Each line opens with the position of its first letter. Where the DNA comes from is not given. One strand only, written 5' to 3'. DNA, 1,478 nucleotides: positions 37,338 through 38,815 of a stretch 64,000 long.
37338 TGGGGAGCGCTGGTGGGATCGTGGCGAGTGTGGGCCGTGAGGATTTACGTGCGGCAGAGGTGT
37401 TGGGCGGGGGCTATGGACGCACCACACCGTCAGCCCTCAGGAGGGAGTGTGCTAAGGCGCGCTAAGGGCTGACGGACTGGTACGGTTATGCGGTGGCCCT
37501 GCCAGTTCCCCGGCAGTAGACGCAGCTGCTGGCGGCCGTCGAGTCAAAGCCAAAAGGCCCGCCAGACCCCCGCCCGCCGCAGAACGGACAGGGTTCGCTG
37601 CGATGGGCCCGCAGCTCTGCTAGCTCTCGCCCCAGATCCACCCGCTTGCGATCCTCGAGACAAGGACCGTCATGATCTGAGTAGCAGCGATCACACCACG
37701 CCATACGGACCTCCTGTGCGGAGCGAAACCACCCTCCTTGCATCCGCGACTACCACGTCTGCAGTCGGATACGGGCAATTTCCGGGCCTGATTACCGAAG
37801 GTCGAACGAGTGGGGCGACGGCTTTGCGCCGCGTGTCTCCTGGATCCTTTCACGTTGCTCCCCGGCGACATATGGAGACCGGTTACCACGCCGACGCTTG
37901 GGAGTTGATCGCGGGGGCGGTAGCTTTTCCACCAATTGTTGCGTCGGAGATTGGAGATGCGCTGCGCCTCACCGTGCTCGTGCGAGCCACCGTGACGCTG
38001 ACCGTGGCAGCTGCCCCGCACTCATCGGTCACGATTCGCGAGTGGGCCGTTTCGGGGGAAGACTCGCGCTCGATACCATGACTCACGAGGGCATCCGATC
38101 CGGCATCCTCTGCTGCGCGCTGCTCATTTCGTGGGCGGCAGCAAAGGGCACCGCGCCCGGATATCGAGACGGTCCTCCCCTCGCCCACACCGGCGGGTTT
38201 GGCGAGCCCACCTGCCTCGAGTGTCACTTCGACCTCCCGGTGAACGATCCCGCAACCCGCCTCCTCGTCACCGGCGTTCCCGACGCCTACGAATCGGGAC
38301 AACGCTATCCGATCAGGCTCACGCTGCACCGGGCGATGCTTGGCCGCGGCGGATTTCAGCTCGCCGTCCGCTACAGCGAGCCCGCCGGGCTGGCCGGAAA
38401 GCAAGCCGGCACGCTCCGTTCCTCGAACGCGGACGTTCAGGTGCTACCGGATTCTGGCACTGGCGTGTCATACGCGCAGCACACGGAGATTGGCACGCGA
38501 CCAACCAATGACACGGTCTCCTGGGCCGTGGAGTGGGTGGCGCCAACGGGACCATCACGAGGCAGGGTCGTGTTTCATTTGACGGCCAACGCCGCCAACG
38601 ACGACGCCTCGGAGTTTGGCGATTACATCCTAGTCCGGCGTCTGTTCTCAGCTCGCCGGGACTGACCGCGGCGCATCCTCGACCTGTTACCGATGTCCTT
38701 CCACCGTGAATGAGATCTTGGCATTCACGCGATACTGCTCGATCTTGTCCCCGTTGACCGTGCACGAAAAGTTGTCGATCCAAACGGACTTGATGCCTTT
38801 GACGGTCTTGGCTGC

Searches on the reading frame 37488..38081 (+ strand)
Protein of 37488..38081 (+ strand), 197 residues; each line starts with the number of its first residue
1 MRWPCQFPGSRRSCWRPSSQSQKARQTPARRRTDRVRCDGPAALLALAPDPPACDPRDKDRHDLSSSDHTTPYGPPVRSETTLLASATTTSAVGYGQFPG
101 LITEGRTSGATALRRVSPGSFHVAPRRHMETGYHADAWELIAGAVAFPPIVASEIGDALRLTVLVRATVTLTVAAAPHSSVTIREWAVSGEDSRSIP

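Call 11: search_protein_families(library=pfam, proteins=[window:37488-38081:+], max_evalue=0.001)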
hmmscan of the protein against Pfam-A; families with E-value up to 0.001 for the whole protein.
window:37488-38081:+ (197 aa): 0 families

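Call 96: search_protein_families(library=pfam, proteins=[window:37488-38081:+], max_evalue=1)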
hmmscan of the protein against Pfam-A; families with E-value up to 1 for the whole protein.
window:37488-38081:+ (197 aa): 1 family
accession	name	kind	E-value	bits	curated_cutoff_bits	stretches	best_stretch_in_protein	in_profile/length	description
PF13298.12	LigD_N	-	0.12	13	31.1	1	69-133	23-85/107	DNA Ligase D 3'-phosphoesterase domain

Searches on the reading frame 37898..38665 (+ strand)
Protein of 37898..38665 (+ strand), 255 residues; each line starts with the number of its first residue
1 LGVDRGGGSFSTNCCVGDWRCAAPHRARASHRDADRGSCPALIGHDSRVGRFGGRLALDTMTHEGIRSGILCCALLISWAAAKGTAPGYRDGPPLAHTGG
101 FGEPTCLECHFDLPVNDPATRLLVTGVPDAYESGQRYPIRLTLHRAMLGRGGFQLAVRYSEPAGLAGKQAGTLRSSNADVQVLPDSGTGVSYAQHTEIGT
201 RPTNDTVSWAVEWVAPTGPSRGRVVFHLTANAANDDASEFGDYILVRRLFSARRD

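Call 11: search_protein_families(library=pfam, proteins=[window:37898-38665:+], max_evalue=0.001)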
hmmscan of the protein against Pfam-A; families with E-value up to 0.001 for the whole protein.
window:37898-38665:+ (255 aa): 0 families

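Call 96: search_protein_families(library=pfam, proteins=[window:37898-38665:+], max_evalue=1)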
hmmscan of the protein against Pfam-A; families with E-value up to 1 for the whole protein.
window:37898-38665:+ (255 aa): 1 family
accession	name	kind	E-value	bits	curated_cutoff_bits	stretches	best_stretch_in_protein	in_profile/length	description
PF02014.22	Reeler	-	0.042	14.8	21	1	129-230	26-122/131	Reeler domain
